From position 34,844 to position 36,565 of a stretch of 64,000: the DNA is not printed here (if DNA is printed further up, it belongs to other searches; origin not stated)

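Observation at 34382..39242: Best candidate for an undescribed system: coupled operon of Fd/BFD, an orphan 473-aa protein, a divergent QPRTase-fold protein, a CinA-N/MoCF-like protein, a possible sORF and a split MaoC hydratase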

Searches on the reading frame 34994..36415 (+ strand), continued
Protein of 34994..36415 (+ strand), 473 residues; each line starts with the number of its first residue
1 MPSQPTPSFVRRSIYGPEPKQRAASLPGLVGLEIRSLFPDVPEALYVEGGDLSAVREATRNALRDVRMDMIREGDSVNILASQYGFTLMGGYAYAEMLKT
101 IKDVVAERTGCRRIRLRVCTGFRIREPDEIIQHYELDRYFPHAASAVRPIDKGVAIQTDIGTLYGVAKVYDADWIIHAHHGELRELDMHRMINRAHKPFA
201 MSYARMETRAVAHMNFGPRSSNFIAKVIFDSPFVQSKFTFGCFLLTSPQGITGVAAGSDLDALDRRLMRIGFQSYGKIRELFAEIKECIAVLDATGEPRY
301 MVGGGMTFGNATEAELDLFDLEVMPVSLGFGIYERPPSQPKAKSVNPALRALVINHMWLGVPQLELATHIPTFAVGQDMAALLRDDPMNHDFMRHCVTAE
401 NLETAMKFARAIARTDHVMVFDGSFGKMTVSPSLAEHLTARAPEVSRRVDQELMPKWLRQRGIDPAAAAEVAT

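Call 76: search_protein_families(library=pfam, proteins=[L039:11645-13363:+, L015:12893-14680:+, L056:8025-9983:+, L080:7886-9286:+, L027:8499-10592:+, L027:14982-16076:+, L012:2083-3609:+, L046:4103-4966:+, L046:4972-6231:+, L057:8045-8629:+], max_evalue=0.001)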
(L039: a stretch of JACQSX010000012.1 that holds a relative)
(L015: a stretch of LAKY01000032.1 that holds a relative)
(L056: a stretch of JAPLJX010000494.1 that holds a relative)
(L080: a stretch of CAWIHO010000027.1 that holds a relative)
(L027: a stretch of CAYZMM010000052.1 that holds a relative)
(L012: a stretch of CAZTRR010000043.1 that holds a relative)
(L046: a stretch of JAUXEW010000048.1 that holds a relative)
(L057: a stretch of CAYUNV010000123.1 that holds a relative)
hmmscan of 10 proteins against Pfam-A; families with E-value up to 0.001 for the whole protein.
L039:11645-13363:+ (572 aa): 3 families
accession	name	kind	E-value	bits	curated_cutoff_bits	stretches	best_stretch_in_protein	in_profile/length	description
PF00994.29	MoCF_biosynth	-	3e-19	69.6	26.6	1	403-537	2-138/144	Probable molybdopterin binding domain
PF01729.25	QRPTase_C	-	9.5e-17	61.7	23.1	1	90-259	1-165/169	Quinolinate phosphoribosyl transferase, C-terminal domain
PF02749.22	QRPTase_N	-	6.1e-10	39.6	27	1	10-88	4-82/82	Quinolinate phosphoribosyl transferase, N-terminal domain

L015:12893-14680:+ (595 aa): 3 families
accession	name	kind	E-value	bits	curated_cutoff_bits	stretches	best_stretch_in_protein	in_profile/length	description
PF00994.29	MoCF_biosynth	-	2.5e-21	76.4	26.6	1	418-552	5-142/144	Probable molybdopterin binding domain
PF01729.25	QRPTase_C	-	1e-17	64.8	23.1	1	98-271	1-169/169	Quinolinate phosphoribosyl transferase, C-terminal domain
PF02749.22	QRPTase_N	-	5.4e-12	46.2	27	1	20-96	8-82/82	Quinolinate phosphoribosyl transferase, N-terminal domain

L056:8025-9983:+ (652 aa): 15 families
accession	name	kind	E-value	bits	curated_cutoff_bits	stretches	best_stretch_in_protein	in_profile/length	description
PF07992.20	Pyr_redox_2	-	3.3e-35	122.4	26.1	1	115-405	2-291/291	Pyridine nucleotide-disulphide oxidoreductase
PF14691.11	Fer4_20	-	1.1e-21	77.2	25.8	2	24-102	31-112/113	Dihydroprymidine dehydrogenase domain II, 4Fe-4S cluster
PF13738.12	Pyr_redox_3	-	2.5e-11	43.8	30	1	202-281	128-202/305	Pyridine nucleotide-disulphide oxidoreductase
PF01266.30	DAO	-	1.1e-09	38.7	27.9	1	115-156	1-50/353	FAD dependent oxidoreductase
PF00070.33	Pyr_redox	-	6.7e-09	36.6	22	1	246-312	2-72/82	Pyridine nucleotide-disulphide oxidoreductase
PF04324.20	Fer2_BFD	-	9.7e-08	32.7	26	1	545-594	1-49/50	BFD-like [2Fe-2S] binding domain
PF13450.12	NAD_binding_8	-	1.3e-07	32.2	21.9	1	118-151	1-34/68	NAD(P)-binding Rossmann-like domain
PF12831.13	FAD_oxidored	-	5.2e-06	26.5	27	0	246-275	2-31/416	FAD dependent oxidoreductase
PF01946.23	Thi4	-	6.6e-06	26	26.2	1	115-180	19-84/235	Thi4 family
PF00037.32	Fer4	-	3.2e-05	24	21.1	1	486-509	1-24/24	4Fe-4S binding domain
PF01134.28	GIDA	-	8.7e-05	22.2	22.1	0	246-273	2-29/391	Glucose inhibited division protein A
PF01593.30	Amino_oxidase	-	0.00034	20.5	19.8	0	124-150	2-28/443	Flavin containing amine oxidoreductase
PF03486.20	HI0933_like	-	0.00041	20.3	50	0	115-149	2-36/244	HI0933-like protein Rossmann domain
PF13237.11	Fer4_10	-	0.00055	20.2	25.5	1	486-509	2-27/53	4Fe-4S dicluster domain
PF21799.2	MurD-like_N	-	0.00065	20.4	27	0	114-146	1-33/88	Mur ligase MurD-like, N-terminal domain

L080:7886-9286:+ (466 aa): 16 families
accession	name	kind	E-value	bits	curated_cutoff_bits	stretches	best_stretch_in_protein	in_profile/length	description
PF07992.20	Pyr_redox_2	-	1.4e-34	120.3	26.1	1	136-426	2-291/291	Pyridine nucleotide-disulphide oxidoreductase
PF14691.11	Fer4_20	-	3.4e-20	72.4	25.8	1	32-122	19-111/113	Dihydroprymidine dehydrogenase domain II, 4Fe-4S cluster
PF13738.12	Pyr_redox_3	-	2.8e-13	50.2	30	1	213-299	119-200/305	Pyridine nucleotide-disulphide oxidoreductase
PF00070.33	Pyr_redox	-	4.2e-11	43.7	22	1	265-327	1-67/82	Pyridine nucleotide-disulphide oxidoreductase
PF13450.12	NAD_binding_8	-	1.7e-08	35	21.9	1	139-171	1-33/68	NAD(P)-binding Rossmann-like domain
PF01266.30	DAO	-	3.8e-08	33.7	27.9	1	136-170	1-35/353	FAD dependent oxidoreductase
PF01593.30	Amino_oxidase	-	7.5e-08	32.5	19.8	1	145-171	2-28/443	Flavin containing amine oxidoreductase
PF00743.25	FMO-like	-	1.6e-07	30.6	22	0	214-288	134-208/532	Flavin-binding monooxygenase-like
PF12831.13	FAD_oxidored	-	4.8e-07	29.9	27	0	137-173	2-38/416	FAD dependent oxidoreductase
PF13241.12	NAD_binding_7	-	3.4e-06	28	22.1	0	263-296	7-40/104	Putative NAD(P)-binding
PF01946.23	Thi4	-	1.1e-05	25.2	26.2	1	134-176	17-60/235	Thi4 family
PF00037.32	Fer4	-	1.5e-05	25.1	21.1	1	9-29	2-22/24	4Fe-4S binding domain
PF03486.20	HI0933_like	-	1.6e-05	24.9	50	1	136-170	2-36/244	HI0933-like protein Rossmann domain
PF00890.30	FAD_binding_2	-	3.2e-05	23.8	20.4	1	137-171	2-36/414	FAD binding domain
PF01134.28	GIDA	-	0.00056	19.5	22.1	0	137-168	2-34/391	Glucose inhibited division protein A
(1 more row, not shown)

L027:8499-10592:+ (697 aa): 2 families
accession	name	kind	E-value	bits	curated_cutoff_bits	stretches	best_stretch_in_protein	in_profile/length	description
PF00593.30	TonB_dep_Rec_b-barrel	-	4e-28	99.9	27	1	241-656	42-436/436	TonB dependent receptor-like, beta-barrel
PF07715.20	Plug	-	4e-11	43.8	23.9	1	47-145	9-106/107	TonB-dependent Receptor Plug Domain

L027:14982-16076:+ (364 aa): 9 families
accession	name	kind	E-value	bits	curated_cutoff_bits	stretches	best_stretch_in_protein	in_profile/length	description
PF12837.12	Fer4_6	-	7.1e-14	51.4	25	2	275-296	3-24/24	4Fe-4S binding domain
PF00037.32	Fer4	-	6.2e-12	45.3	21.1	2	276-297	3-24/24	4Fe-4S binding domain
PF13237.11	Fer4_10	-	1.9e-08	34.6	25.5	1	276-319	4-52/53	4Fe-4S dicluster domain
PF13187.11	Fer4_9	-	6.3e-08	33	27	1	281-324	2-52/52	4Fe-4S dicluster domain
PF12838.12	Fer4_7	-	3e-07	31.2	27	2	308-333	1-27/52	4Fe-4S dicluster domain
PF12797.12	Fer4_2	-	3.2e-07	30.3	24.5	1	275-293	4-22/22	4Fe-4S binding domain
PF14697.11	Fer4_21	-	6.7e-07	29.8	35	1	302-337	1-36/59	4Fe-4S dicluster domain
PF13183.11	Fer4_8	-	0.00025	21.9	27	0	244-294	6-67/68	4Fe-4S dicluster domain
PF25160.1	LdpA_Fe-S-bd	-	0.00054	20.1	27.6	1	286-327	8-46/49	LdpA Fe-S cluster-binding domain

L012:2083-3609:+ (508 aa): 3 families
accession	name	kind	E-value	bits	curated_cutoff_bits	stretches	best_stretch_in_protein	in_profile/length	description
PF11794.13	HpaB_N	-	2.3e-74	250.8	35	1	4-274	1-270/270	4-hydroxyphenylacetate 3-hydroxylase N terminal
PF03241.18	HpaB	-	4.2e-47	160.3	25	1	283-477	3-202/202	4-hydroxyphenylacetate 3-hydroxylase C terminal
PF02770.24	Acyl-CoA_dh_M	-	0.00019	22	33.3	1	170-241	20-92/97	Acyl-CoA dehydrogenase, middle domain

L046:4103-4966:+ (287 aa): 3 families
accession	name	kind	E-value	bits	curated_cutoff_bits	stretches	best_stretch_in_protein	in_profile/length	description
PF13561.12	adh_short_C2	-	3.4e-50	171.3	27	1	39-285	1-236/236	Enoyl-(Acyl carrier protein) reductase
PF00106.31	adh_short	-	4.5e-43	147.5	26.6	1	33-232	1-187/195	short chain dehydrogenase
PF08659.16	KR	-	8.9e-09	35.9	22.6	1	36-165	4-124/180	KR domain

L046:4972-6231:+ (419 aa): 5 families
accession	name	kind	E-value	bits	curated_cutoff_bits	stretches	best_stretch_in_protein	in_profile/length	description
PF00441.29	Acyl-CoA_dh_1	-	2.9e-35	122.1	22.4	1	281-409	16-143/150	Acyl-CoA dehydrogenase, C-terminal domain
PF02771.21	Acyl-CoA_dh_N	-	4.9e-23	82.1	22.9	1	25-141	1-113/113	Acyl-CoA dehydrogenase, N-terminal domain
PF08028.16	Acyl-CoA_dh_2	-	3.3e-18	66.7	22.7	1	282-402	2-131/134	Acyl-CoA dehydrogenase, C-terminal domain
PF02770.24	Acyl-CoA_dh_M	-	2.7e-13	50.3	33.3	1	146-250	1-97/97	Acyl-CoA dehydrogenase, middle domain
PF22924.1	ACOX_C_alpha1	-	8.8e-05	22.8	27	1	318-413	71-166/169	Acyl-CoA oxidase, C-alpha1 domain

L057:8045-8629:+ (194 aa): 1 family
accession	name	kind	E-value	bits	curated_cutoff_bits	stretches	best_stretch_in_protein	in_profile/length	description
PF02441.25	Flavoprotein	-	3.3e-45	154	22.7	1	1-171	1-161/162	Flavoprotein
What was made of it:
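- Closest known: Quinolinate phosphoribosyltransferase NadC. Different: It is always paired with, and sometimes fused to, a MoCF-domain protein (call 76).
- Closest known: Fe-S/flavin-coupled reductases with a GltD/NfnB-like electron-input module. Same: In relatives the Fe-S subunit carries Fer4_20 and Pyr_redox_2 domains (call 76), the standard NAD(P)H-to-cluster input device.
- The pair is fused into one protein in four loci (call 76).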

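Call 90: search_protein_representatives(alignment_id=A2)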
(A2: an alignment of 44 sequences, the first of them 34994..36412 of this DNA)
Query: 44 sequences, 470 profile positions. Proteins with E-value up to 0.001 (for the whole library): 220; up to 1e-10: 150; up to 1e-30: 53. The best 150 are listed.
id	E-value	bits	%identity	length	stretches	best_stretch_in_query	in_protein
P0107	2.9e-263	890.2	-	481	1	2-468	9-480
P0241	1.0e-185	634.5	-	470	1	5-463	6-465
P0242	4.9e-135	467.4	-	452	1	18-467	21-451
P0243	2.4e-127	442.0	-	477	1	7-464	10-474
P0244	6.6e-127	440.6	-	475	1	12-466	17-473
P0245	5.3e-123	427.7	-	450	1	6-464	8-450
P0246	2.4e-122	425.6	-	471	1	6-466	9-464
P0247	2.8e-119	415.5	-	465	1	19-467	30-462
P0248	8.5e-119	413.9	-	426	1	3-366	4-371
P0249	5.8e-117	407.8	-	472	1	16-463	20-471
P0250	9.7e-102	357.6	-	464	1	34-315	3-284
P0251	8.9e-99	347.9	-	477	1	19-465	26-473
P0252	9.2e-97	341.2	-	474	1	13-465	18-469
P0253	8.2e-96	338.1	-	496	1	7-468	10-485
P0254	2.5e-95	336.5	-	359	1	68-290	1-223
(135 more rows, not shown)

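Call 103: search_protein_families(library=ncbifam, proteins=[L054:4181-4942:-, L068:13753-14571:+, L065:17277-18482:+], max_evalue=0.00001)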
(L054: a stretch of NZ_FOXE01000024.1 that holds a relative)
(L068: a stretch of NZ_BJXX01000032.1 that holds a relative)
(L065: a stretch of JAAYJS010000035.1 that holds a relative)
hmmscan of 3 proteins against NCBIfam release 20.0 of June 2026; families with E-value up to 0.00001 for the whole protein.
L054:4181-4942:- (253 aa): 2 families
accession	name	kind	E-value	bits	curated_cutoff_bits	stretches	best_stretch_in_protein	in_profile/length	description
NF033503.1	LarB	equivalog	3.6e-84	281.6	175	1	41-248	1-209/209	nickel pincer cofactor biosynthesis protein LarB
TIGR01162.1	purE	equivalog_domain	1.3e-08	34.5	149.6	1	121-245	1-125/156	5-(carboxyamino)imidazole ribonucleotide mutase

L068:13753-14571:+ (272 aa): 5 families
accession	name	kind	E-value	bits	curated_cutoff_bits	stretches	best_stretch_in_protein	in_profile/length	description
TIGR00268.2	TIGR00268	equivalog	1.3e-105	352.3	150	1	7-264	2-259/259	ATP-dependent sacrificial sulfur transferase LarE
NF010587.0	PRK13980.1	equivalog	2.6e-10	39.9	255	1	16-83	29-96/267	NAD+ synthase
NF010588.0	PRK13981.1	equivalog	9.1e-09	34.2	479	1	16-80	283-347/546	NAD+ synthase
NF002048.0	PRK00876.1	subfamily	2.4e-08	33.2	313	1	10-117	30-128/330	NAD(+) synthase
TIGR00552.1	nadE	equivalog_domain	2.1e-07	30.4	63.65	1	15-83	20-88/251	NAD(+) synthase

L065:17277-18482:+ (401 aa): 2 families
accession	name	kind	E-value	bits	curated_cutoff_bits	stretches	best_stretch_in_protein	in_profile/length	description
TIGR00299.2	nickel_LarC1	equivalog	8.3e-66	220.8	90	1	85-250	1-165/165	nickel pincer cofactor biosynthesis protein LarC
NF052512.1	nickel_LarC2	equivalog_domain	3.7e-42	143.1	50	1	262-378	1-118/118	nickel pincer cofactor biosynthesis protein LarC2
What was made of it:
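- On LarA / lactate racemase superfamily: Identities confirmed above NCBIfam cut-offs (call 103).
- Cofactor genes: larB, larC and larE pass NCBIfam equivalog cut-offs (call 103).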
